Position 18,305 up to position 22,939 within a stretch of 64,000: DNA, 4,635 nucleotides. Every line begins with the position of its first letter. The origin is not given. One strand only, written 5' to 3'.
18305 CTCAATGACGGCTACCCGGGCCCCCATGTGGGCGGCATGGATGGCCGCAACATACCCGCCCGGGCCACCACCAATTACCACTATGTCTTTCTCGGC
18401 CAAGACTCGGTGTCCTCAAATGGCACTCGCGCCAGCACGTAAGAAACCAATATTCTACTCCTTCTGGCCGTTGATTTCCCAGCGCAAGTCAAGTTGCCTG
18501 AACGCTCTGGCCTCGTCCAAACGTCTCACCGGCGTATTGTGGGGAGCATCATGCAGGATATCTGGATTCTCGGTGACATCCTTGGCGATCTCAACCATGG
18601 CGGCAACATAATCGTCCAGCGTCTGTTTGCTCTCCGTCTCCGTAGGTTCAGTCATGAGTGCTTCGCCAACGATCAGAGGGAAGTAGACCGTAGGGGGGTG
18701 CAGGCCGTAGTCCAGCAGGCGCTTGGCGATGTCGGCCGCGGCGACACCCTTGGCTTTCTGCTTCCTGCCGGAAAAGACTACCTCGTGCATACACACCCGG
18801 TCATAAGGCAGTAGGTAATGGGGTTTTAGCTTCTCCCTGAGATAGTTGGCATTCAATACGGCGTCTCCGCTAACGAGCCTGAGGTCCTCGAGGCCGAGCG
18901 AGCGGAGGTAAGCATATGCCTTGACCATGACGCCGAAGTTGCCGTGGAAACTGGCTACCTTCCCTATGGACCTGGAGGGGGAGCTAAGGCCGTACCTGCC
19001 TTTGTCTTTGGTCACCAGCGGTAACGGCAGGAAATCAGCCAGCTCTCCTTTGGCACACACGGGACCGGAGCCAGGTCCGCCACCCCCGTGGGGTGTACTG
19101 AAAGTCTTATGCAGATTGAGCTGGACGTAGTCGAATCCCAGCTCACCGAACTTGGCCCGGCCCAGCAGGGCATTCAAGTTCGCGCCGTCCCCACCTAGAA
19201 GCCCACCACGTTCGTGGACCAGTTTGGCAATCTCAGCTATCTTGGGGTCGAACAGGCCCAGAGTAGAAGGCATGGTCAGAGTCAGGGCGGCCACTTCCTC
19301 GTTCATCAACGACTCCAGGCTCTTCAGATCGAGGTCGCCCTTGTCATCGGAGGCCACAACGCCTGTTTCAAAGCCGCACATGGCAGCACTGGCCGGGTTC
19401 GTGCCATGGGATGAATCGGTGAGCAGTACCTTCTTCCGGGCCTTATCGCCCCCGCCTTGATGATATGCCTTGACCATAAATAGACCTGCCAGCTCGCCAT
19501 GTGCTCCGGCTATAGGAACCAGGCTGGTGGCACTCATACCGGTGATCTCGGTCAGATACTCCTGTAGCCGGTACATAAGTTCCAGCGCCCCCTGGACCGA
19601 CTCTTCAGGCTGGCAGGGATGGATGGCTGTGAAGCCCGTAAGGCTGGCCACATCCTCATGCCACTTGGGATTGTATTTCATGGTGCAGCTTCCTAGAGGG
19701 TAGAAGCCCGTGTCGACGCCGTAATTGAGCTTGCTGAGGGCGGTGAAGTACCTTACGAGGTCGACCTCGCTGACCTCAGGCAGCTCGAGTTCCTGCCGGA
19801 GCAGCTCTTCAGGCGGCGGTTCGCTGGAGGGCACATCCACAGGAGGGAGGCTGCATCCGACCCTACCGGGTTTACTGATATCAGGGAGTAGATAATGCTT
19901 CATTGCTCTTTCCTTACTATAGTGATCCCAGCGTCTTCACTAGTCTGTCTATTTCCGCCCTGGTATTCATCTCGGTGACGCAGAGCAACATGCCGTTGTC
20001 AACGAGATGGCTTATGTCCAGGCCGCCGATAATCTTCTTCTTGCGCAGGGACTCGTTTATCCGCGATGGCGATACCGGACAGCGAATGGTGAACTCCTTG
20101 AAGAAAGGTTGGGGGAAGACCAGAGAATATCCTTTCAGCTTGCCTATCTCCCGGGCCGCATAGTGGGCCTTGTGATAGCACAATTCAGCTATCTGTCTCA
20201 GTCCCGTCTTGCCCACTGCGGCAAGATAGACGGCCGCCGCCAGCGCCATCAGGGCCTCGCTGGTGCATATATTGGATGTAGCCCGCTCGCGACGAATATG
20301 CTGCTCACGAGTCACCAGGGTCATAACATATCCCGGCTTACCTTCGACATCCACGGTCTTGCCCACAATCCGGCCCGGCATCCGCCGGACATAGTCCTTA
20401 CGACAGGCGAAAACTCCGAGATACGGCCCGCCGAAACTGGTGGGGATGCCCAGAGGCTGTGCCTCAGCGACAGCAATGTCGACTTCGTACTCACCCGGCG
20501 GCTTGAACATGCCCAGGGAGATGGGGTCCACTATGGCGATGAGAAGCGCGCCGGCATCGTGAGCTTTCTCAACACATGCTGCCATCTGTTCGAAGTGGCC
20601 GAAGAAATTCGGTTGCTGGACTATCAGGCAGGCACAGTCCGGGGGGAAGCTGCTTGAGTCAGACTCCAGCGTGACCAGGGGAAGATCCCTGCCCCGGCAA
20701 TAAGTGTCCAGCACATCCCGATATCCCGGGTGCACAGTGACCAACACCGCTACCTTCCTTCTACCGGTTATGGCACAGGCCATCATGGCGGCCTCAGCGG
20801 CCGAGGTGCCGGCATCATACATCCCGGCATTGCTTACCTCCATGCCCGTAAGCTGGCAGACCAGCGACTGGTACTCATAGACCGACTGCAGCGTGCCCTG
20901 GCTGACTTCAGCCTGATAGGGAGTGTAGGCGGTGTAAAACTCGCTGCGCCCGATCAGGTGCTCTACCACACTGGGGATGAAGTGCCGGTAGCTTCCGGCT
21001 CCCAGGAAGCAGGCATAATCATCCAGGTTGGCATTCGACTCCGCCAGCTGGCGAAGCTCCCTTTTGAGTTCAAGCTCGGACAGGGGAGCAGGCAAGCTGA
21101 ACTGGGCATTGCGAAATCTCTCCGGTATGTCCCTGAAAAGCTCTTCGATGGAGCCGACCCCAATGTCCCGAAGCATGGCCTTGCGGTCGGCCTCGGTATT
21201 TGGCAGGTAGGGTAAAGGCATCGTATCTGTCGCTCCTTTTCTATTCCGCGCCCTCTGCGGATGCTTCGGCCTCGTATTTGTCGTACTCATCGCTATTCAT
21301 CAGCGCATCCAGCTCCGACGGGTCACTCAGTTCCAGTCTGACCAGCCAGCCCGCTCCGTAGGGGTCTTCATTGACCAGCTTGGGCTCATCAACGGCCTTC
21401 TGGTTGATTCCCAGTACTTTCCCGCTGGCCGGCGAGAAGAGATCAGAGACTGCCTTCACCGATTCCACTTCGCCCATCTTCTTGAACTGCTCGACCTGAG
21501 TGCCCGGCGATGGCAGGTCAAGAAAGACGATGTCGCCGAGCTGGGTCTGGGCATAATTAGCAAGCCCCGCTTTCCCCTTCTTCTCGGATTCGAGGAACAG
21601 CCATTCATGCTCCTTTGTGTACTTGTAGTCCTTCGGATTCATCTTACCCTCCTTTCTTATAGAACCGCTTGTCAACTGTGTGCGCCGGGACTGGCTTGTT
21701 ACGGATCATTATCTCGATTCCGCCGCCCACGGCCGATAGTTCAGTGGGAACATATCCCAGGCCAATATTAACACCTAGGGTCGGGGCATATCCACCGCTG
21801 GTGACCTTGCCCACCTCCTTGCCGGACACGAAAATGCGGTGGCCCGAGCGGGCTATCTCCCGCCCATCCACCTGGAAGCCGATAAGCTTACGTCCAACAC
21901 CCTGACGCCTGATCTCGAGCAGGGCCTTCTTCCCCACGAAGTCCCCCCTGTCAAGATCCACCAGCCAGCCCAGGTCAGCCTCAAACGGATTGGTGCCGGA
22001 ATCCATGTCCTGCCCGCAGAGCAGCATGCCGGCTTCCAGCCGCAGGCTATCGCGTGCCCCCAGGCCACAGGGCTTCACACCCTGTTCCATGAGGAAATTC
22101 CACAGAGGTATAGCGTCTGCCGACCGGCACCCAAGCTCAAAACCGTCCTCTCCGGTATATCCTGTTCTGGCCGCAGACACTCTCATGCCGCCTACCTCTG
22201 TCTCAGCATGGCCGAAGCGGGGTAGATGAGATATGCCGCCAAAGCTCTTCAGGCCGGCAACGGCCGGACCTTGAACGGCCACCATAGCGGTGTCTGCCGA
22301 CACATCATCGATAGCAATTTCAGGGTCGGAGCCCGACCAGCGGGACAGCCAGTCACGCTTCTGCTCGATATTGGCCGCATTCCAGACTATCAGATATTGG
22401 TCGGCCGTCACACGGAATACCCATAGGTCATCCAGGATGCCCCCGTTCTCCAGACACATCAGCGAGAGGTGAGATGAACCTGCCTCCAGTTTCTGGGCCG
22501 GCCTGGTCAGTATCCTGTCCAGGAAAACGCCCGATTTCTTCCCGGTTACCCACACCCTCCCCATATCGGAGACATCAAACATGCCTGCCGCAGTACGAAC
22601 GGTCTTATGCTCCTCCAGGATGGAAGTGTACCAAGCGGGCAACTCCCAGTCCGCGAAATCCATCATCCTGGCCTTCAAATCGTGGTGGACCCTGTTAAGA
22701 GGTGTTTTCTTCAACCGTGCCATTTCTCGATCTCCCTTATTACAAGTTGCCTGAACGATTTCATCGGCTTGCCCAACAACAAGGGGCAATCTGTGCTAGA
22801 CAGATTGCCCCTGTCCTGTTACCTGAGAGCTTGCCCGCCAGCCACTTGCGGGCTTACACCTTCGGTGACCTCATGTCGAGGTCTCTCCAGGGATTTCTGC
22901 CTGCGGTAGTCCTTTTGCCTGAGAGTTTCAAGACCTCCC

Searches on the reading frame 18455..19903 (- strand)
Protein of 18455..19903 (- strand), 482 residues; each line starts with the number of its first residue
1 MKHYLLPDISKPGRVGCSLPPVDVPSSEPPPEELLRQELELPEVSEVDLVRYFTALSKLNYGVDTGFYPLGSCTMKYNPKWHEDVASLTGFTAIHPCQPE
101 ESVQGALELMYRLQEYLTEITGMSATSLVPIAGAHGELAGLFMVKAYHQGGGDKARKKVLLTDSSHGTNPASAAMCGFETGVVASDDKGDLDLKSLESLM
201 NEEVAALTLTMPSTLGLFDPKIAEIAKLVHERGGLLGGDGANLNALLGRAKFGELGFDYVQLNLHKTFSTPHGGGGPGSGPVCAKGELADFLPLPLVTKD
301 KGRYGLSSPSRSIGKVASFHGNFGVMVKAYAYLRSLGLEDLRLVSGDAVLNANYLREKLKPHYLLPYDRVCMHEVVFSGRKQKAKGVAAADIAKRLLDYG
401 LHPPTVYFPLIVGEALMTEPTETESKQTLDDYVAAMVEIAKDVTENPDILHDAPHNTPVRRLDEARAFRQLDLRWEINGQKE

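Call 17: search_protein_families(library=ncbifam, proteins=[window:18455-19903:-], max_evalue=0.00001)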
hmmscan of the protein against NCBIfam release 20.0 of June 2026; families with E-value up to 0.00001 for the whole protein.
window:18455-19903:- (482 aa): 3 families
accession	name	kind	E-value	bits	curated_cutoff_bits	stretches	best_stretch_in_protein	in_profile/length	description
NF003346.0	PRK04366.1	equivalog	1.1e-208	693.9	441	1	5-475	11-487/487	aminomethyl-transferring glycine dehydrogenase subunit GcvPB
TIGR00461.1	gcvP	equivalog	1.4e-103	347.4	859.2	1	33-444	455-869/939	aminomethyl-transferring glycine dehydrogenase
NF001696.0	PRK00451.1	equivalog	3.3e-19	69.1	364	1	32-298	33-296/447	aminomethyl-transferring glycine dehydrogenase subunit GcvPA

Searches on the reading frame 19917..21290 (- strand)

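Call 17: search_protein_families(library=ncbifam, proteins=[window:19917-21290:-], max_evalue=0.00001)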
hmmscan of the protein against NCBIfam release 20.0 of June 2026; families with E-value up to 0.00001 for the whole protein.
window:19917-21290:- (457 aa): 3 families
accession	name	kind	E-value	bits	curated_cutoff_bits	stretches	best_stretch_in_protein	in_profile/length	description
NF001696.0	PRK00451.1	equivalog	2.5e-181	603.5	364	1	27-455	3-443/447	aminomethyl-transferring glycine dehydrogenase subunit GcvPA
TIGR00461.1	gcvP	equivalog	8.4e-78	262.1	859.2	1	32-454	6-425/939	aminomethyl-transferring glycine dehydrogenase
NF003346.0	PRK04366.1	equivalog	9.8e-19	67.4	441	2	213-454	208-448/487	aminomethyl-transferring glycine dehydrogenase subunit GcvPB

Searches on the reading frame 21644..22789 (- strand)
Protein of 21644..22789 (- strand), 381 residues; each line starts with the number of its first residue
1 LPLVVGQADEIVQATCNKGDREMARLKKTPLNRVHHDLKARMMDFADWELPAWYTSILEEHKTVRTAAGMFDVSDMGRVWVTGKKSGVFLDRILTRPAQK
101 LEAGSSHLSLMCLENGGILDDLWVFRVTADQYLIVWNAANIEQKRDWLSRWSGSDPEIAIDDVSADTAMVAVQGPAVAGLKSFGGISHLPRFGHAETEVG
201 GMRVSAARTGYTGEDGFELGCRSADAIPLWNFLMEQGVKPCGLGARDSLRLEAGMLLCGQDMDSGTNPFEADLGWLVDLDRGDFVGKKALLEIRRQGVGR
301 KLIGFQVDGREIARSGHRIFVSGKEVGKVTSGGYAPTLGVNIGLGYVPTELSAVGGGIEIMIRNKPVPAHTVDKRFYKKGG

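Call 17: search_protein_families(library=ncbifam, proteins=[window:21644-22789:-], max_evalue=0.00001)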
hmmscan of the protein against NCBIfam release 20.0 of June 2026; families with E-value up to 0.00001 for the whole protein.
window:21644-22789:- (381 aa): 6 families
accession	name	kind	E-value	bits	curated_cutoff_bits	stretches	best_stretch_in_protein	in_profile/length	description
NF001567.0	PRK00389.1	subfamily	5.7e-119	397.2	300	1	26-379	3-355/359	glycine cleavage system aminomethyltransferase GcvT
TIGR00528.1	gcvT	equivalog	2.2e-102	342.7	235.85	1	26-378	1-361/362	glycine cleavage system aminomethyltransferase GcvT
NF010093.0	PRK13579.1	equivalog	7.4e-84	281.7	459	1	21-377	4-364/371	glycine cleavage system aminomethyltransferase GcvT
NF053776.1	TmaoDeMthMsil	equivalog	2.3e-50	172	1100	1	18-361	377-735/763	trimethylamine N-oxide demethylase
TIGR01372.1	soxA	subfamily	7.3e-44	149.8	1164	1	18-379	599-989/996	sarcosine oxidase subunit alpha family protein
NF009133.0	PRK12486.1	equivalog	2.4e-32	112.2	410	1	45-374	32-366/369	dimethylsulfoniopropionate demethylase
